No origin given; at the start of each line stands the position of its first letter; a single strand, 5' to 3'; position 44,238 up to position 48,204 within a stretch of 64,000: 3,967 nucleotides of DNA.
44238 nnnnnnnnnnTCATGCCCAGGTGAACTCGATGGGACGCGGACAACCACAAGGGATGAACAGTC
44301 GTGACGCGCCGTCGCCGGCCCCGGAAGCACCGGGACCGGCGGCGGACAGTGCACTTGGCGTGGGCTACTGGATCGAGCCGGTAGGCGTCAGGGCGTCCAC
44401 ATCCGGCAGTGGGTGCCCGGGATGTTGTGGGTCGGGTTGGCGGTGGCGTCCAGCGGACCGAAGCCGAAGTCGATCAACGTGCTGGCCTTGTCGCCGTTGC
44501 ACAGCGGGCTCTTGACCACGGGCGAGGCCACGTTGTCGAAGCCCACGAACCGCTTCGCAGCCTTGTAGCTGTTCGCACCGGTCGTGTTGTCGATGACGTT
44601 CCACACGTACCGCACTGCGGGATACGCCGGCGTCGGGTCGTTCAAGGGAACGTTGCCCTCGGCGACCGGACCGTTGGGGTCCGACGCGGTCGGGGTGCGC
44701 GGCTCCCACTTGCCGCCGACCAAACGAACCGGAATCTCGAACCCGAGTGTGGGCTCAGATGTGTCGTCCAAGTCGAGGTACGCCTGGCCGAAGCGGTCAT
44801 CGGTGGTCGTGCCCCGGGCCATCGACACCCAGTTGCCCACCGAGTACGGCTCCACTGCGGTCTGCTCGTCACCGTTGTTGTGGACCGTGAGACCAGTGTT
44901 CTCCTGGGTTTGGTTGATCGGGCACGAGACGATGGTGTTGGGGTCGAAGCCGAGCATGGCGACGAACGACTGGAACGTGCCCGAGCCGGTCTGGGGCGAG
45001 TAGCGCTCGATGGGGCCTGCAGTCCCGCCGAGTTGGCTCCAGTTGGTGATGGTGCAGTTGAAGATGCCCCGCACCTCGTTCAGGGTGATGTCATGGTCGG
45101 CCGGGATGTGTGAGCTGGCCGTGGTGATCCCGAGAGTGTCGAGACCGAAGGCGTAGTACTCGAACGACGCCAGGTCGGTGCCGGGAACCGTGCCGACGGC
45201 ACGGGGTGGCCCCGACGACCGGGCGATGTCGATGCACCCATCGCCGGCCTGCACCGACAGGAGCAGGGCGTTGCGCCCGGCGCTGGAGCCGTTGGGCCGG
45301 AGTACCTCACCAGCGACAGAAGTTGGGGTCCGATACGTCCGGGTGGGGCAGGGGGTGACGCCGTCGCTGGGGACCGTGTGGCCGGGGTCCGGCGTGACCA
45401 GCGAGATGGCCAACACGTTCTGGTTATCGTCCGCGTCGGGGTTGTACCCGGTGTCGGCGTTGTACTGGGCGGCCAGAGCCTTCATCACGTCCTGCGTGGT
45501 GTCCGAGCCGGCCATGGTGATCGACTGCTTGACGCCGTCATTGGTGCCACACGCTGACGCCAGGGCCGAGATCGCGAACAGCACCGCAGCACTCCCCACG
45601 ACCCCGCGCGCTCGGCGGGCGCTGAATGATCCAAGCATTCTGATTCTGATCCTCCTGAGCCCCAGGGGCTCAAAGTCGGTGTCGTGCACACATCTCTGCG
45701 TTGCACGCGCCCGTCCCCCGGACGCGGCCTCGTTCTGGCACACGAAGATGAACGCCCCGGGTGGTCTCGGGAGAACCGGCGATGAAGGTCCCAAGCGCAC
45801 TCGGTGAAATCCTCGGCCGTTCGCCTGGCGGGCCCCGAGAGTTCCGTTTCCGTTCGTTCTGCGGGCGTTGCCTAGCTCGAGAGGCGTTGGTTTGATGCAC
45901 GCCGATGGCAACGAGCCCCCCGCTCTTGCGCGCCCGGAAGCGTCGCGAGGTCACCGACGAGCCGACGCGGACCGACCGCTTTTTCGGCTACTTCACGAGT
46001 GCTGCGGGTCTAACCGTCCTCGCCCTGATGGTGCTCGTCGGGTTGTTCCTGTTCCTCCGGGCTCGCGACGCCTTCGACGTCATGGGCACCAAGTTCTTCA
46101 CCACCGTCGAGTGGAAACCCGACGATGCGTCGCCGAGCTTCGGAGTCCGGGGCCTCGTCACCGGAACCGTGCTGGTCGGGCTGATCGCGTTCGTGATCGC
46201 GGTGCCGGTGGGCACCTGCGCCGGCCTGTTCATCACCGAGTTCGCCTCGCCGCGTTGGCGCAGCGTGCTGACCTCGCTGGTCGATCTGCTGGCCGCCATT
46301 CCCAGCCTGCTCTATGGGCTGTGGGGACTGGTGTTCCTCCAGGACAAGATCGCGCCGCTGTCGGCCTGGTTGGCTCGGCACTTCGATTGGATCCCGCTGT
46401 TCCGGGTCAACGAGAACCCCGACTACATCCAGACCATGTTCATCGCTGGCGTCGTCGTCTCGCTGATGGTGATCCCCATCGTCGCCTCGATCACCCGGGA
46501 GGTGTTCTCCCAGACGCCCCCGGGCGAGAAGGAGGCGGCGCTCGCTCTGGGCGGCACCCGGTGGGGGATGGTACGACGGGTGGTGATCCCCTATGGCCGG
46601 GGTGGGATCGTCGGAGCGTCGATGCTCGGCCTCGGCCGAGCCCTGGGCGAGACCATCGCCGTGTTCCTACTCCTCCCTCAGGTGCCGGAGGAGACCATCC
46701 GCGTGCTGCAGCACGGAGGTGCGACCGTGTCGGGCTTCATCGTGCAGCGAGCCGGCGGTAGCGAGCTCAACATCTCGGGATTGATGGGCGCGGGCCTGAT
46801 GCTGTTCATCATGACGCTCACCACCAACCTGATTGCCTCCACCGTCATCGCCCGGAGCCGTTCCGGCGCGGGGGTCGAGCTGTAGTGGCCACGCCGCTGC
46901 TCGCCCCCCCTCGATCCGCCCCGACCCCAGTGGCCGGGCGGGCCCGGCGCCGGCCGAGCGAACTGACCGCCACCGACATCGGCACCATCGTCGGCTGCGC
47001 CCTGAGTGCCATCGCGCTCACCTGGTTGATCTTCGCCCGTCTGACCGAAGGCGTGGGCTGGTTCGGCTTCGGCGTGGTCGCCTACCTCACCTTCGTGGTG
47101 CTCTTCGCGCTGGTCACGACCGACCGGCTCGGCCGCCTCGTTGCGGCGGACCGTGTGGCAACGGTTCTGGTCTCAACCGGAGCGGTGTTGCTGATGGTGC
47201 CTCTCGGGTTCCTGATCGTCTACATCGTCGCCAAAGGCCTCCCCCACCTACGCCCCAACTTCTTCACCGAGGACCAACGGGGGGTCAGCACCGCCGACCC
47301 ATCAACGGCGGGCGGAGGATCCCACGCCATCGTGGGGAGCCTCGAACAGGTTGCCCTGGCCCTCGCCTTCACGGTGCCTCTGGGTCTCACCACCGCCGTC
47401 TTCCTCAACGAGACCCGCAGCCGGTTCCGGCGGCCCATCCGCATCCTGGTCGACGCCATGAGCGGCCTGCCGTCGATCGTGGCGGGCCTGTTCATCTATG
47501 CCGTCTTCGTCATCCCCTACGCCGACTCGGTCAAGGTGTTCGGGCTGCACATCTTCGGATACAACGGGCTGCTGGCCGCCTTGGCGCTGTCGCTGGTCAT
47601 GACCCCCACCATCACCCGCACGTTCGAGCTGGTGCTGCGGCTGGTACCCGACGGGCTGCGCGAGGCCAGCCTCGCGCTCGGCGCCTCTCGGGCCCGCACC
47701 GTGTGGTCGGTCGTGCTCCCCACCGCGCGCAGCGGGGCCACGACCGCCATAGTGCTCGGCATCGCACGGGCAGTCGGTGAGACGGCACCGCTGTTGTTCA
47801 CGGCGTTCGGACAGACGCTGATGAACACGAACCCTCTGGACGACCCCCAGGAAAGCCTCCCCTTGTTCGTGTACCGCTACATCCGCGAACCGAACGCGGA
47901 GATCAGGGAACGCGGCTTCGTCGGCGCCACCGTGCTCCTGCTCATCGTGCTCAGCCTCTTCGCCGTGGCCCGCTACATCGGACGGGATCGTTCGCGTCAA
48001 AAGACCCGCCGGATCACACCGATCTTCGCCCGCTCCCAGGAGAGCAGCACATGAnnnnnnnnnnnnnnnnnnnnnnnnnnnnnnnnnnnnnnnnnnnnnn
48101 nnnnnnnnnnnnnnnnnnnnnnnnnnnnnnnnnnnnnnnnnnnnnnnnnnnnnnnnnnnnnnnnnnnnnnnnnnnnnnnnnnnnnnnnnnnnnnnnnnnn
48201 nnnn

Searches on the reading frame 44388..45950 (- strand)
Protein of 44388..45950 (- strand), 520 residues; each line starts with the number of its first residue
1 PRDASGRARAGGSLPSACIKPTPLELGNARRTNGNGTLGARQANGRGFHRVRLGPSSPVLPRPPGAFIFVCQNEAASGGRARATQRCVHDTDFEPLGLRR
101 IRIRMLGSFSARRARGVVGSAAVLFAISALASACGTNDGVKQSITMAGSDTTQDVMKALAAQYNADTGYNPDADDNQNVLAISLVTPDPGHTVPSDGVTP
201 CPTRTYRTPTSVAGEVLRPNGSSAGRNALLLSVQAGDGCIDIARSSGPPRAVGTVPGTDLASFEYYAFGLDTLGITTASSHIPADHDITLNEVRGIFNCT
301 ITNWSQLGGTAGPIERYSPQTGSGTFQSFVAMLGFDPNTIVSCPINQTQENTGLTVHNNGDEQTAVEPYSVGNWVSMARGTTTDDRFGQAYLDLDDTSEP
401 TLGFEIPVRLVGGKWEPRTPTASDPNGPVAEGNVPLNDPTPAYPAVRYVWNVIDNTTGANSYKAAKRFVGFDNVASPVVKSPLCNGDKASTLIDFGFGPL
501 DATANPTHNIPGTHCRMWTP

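Call 24: search_protein_families(library=pfam, proteins=[window:44388-45950:-], max_evalue=0.0001)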
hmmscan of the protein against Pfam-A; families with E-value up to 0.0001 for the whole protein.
window:44388-45950:- (520 aa): 1 family
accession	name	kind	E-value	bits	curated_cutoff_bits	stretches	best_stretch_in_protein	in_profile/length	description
PF12849.12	PBP_like_2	-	2.2e-12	47.7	27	1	141-469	9-260/267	PBP superfamily domain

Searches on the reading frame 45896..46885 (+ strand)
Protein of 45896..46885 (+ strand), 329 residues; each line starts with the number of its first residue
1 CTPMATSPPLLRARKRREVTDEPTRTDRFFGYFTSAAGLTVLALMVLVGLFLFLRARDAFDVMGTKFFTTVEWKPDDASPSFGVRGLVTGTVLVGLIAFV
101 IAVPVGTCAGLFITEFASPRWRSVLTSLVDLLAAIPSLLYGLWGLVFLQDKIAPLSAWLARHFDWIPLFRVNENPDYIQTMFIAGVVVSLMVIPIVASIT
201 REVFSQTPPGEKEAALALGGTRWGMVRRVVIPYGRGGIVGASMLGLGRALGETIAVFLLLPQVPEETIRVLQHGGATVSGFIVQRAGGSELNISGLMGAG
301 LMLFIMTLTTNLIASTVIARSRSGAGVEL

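Call 24: search_protein_families(library=pfam, proteins=[window:45896-46885:+], max_evalue=0.0001)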
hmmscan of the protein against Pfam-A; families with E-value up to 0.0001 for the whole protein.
window:45896-46885:+ (329 aa): 1 family
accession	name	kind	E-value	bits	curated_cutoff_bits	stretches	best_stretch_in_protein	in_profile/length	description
PF00528.27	BPD_transp_1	-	9.1e-11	42.3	26.4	1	106-316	1-173/184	Binding-protein-dependent transport system inner membrane component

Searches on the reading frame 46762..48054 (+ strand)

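Call 25: search_protein_families(library=pfam, proteins=[window:46762-48054:+], max_evalue=0.0001)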
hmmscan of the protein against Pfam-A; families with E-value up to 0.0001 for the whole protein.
window:46762-48054:+ (430 aa): 1 family
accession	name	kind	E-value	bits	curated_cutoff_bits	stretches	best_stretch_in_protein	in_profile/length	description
PF00528.27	BPD_transp_1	-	2.9e-23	83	26.4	1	205-409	2-181/184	Binding-protein-dependent transport system inner membrane component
